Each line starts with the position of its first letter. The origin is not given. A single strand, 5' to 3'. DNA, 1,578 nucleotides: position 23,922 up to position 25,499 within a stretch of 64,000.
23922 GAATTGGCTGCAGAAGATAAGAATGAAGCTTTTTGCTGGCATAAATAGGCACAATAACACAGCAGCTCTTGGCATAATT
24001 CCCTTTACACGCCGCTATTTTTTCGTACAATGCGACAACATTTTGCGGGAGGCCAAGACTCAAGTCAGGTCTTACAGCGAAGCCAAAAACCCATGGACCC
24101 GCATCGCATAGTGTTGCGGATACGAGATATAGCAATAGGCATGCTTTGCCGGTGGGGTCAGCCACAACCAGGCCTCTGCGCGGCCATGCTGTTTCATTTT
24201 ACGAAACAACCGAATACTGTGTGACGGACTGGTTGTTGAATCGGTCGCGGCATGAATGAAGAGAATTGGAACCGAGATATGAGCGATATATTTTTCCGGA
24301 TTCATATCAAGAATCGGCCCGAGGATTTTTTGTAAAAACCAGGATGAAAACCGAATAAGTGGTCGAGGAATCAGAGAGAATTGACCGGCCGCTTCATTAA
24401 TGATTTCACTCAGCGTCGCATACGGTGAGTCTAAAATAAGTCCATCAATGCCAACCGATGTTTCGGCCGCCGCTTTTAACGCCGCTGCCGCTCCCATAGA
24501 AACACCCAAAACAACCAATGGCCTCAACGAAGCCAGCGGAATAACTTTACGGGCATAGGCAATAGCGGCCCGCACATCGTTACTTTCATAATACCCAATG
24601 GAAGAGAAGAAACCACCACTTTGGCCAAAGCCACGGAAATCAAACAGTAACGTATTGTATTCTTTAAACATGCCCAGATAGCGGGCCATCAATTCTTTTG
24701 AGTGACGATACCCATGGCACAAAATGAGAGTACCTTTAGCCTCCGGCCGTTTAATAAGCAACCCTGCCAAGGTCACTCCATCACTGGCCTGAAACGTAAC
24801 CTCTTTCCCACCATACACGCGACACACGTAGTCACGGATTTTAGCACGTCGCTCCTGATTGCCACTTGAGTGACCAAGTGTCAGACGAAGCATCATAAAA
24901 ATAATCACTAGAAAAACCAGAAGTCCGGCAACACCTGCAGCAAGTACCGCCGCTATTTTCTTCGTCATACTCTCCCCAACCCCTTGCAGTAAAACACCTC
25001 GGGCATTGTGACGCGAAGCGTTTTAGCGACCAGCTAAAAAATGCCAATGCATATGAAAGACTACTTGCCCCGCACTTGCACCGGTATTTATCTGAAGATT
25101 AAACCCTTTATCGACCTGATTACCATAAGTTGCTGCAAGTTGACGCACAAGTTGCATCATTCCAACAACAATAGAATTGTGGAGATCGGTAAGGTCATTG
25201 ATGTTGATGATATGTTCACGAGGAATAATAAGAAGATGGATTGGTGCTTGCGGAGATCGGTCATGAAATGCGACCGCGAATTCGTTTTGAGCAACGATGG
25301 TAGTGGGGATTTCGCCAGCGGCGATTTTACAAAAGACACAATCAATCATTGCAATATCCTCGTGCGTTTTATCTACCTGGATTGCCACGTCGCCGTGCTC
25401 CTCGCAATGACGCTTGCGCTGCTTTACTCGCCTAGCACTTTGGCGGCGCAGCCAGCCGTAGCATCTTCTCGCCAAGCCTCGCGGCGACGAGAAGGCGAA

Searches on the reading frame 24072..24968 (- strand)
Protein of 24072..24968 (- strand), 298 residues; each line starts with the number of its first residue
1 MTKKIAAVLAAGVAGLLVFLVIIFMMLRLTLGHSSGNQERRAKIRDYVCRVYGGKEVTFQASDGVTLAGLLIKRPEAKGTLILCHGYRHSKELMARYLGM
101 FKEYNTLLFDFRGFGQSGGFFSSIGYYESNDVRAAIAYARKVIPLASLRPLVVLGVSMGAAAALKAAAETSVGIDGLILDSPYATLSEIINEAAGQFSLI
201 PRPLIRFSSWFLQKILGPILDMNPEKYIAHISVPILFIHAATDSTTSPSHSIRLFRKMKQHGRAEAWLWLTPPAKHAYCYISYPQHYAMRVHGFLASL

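Call 70: search_protein_families(library=pfam, proteins=[window:24072-24968:-], max_evalue=0.001)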
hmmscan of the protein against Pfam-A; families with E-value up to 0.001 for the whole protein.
window:24072-24968:- (298 aa): 5 families
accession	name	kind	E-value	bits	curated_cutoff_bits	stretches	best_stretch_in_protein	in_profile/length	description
PF12146.15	Hydrolase_4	-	5.7e-17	62.3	27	1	76-214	2-132/239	Serine aminopeptidase, S33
PF00561.26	Abhydrolase_1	-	3.2e-10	40.5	25.8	1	80-190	2-103/245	alpha/beta hydrolase fold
PF12697.13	Abhydrolase_6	-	1.5e-09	39.3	26.3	1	81-213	1-123/217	Alpha/beta hydrolase family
PF02129.25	Peptidase_S15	-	3.7e-08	33.8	23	0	104-185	52-131/262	X-Pro dipeptidyl-peptidase (S15 family)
PF00326.27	Peptidase_S9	-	1.2e-05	25.3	22.6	0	229-294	142-205/213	Prolyl oligopeptidase family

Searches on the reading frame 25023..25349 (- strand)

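Call 70: search_protein_families(library=pfam, proteins=[window:25023-25349:-], max_evalue=0.001)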
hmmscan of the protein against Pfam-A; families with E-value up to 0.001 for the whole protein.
window:25023-25349:- (108 aa): 2 families
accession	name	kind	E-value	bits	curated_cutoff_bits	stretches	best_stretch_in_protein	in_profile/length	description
PF01230.28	HIT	-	2.5e-24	86.2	21.5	1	12-108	2-96/98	HIT domain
PF11969.13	DcpS_C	-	6.8e-23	81.7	24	1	4-106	2-101/114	Scavenger mRNA decapping enzyme C-term binding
